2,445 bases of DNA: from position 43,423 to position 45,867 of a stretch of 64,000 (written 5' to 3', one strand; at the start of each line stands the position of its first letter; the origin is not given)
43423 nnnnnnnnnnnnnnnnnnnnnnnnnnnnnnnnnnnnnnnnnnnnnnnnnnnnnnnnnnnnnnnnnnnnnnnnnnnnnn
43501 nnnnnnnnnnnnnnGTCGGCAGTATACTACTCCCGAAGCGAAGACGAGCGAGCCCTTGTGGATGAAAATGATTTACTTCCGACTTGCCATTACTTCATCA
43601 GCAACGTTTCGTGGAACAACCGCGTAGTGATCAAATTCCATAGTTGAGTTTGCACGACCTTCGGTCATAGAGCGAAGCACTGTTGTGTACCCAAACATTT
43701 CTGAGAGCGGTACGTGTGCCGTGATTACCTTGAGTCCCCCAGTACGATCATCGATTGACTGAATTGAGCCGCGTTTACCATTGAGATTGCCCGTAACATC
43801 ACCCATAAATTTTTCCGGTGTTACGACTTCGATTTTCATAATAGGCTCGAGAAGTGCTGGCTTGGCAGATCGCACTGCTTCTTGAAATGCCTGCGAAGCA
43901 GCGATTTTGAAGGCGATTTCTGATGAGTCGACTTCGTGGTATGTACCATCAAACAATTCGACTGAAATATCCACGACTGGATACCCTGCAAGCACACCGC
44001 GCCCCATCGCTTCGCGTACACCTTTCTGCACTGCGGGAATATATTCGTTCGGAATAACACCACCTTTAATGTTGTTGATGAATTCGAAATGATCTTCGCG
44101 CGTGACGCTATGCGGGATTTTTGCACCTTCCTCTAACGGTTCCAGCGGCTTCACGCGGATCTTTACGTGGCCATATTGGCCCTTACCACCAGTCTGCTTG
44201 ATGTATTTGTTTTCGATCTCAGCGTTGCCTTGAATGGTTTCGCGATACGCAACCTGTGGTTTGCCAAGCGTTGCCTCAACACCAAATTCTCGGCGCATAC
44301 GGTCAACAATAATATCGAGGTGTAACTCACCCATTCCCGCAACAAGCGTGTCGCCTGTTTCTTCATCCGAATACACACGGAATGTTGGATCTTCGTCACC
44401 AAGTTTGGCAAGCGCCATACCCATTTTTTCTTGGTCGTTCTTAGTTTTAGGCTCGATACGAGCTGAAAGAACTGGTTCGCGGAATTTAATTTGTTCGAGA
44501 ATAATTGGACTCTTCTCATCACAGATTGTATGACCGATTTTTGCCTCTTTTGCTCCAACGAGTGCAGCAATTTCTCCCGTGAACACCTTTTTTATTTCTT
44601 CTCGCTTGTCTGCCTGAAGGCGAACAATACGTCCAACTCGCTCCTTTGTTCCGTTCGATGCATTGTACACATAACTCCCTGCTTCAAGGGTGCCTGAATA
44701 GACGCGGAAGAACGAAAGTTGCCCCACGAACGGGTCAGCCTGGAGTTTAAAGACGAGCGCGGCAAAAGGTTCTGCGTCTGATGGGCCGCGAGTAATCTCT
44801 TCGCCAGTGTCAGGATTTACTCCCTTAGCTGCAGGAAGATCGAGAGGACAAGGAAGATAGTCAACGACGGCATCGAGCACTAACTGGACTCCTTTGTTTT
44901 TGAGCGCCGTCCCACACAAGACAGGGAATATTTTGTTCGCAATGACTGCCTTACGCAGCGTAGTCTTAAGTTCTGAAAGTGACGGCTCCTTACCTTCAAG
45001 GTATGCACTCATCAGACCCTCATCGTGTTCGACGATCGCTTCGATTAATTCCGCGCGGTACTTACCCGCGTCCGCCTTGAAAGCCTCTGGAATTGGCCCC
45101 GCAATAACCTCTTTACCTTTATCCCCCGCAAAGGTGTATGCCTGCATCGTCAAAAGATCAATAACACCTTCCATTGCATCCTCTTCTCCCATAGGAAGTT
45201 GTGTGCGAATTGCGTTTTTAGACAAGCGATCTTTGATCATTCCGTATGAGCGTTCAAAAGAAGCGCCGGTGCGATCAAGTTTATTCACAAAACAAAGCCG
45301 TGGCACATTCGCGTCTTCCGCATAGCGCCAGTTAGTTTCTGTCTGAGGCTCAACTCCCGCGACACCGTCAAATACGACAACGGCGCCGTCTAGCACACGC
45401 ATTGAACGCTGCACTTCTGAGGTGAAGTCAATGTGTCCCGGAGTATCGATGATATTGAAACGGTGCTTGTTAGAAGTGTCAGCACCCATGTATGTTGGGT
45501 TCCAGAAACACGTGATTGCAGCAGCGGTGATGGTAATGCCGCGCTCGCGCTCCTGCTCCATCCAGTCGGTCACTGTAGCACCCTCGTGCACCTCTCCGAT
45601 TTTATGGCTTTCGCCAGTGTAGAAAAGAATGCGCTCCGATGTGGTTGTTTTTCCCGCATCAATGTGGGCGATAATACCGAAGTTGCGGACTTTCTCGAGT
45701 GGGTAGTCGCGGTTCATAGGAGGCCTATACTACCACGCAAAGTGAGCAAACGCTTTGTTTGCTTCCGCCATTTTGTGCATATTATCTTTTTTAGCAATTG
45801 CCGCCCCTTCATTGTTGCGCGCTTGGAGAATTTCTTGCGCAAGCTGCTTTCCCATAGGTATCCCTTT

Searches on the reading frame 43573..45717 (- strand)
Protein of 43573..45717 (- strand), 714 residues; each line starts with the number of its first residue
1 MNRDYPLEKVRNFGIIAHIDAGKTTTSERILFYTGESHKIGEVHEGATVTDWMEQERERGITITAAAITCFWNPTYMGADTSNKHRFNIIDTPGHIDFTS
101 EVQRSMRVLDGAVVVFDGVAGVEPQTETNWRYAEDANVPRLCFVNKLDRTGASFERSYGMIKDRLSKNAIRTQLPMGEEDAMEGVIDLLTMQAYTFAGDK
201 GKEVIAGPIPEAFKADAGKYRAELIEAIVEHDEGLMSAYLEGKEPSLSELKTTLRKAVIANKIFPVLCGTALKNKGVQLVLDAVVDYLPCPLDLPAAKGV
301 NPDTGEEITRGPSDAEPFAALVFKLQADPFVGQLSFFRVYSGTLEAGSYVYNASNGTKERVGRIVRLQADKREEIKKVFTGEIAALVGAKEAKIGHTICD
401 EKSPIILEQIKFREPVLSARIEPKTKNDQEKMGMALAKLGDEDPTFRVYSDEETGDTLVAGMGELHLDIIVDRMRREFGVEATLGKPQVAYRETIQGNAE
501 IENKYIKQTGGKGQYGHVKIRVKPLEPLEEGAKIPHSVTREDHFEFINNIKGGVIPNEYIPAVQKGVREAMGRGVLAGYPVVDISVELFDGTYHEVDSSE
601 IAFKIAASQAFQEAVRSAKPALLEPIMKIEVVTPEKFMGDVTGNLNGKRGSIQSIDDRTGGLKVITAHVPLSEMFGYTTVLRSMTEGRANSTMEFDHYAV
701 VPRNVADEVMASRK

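Call 61: search_protein_families(library=pfam, proteins=[window:43573-45717:-], max_evalue=0.0001)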
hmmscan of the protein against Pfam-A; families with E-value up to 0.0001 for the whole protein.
window:43573-45717:- (714 aa): 7 families
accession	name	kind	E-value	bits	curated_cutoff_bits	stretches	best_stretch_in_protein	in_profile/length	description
PF00009.33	GTP_EFTU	-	5.1e-62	209.2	26.5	1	9-289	2-187/188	Elongation factor Tu GTP binding domain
PF03764.24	EFG_IV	-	8e-44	148.7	24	1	487-619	1-121/121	Elongation factor G, domain IV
PF14492.12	EFG_III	-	1.2e-30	105.8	27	1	414-486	3-75/75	Elongation Factor G, domain III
PF00679.30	EFG_C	-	1.3e-29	102.5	27.9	1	622-708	2-88/89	Elongation factor G C-terminus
PF22042.2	EF-G_D2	-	4.6e-18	65.6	27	1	317-400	1-83/84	Elongation factor G domain 2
PF03144.31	GTP_EFTU_D2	-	1.7e-14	54.5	30.3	1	332-399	1-73/73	Elongation factor Tu domain 2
PF16658.11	RF3_C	-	1.8e-06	28.3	40.1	1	417-501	11-95/132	Class II release factor RF3, C-terminal domain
